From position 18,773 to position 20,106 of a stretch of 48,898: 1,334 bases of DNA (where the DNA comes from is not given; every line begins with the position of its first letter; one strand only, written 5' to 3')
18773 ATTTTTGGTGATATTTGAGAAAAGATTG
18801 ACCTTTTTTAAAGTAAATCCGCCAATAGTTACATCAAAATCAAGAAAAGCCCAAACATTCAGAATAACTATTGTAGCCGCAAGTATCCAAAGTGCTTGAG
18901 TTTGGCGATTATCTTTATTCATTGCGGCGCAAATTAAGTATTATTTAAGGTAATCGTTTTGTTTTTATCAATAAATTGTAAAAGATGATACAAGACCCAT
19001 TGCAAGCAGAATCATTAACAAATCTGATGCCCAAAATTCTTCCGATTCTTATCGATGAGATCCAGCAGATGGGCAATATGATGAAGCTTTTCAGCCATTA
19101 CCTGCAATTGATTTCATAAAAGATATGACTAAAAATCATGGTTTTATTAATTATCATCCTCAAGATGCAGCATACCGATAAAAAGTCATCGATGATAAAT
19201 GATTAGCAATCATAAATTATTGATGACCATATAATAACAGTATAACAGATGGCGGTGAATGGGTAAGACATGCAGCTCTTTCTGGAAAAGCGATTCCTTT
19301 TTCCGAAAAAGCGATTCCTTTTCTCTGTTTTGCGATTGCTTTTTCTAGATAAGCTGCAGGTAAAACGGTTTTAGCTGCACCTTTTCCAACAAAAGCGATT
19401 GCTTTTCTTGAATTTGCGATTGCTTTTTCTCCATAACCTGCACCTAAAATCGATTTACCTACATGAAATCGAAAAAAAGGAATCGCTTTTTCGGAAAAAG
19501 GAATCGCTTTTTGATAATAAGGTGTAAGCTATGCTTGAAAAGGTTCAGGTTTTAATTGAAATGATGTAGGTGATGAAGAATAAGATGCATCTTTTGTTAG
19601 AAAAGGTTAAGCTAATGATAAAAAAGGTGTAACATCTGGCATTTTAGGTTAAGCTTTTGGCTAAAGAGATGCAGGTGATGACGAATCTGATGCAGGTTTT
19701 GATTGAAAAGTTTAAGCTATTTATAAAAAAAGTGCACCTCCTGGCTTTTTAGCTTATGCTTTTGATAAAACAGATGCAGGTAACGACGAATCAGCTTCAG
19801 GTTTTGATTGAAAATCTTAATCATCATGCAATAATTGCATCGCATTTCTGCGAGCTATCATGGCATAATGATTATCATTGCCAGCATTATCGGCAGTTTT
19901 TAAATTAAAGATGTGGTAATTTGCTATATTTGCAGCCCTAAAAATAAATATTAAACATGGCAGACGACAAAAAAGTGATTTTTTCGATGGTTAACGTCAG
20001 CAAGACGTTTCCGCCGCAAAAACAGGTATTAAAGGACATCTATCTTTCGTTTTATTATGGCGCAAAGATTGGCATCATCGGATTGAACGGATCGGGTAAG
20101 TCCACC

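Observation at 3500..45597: Twelve unrelated intergenic tandem arrays all share a 21-bp (or 42-bp) unit length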

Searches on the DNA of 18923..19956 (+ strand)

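Call 78: search_dna_similar(query=window:18923-19956:+, collection=phages, mode=distant, max_rows=5)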
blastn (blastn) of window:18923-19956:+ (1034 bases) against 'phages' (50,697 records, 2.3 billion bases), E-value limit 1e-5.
No match.
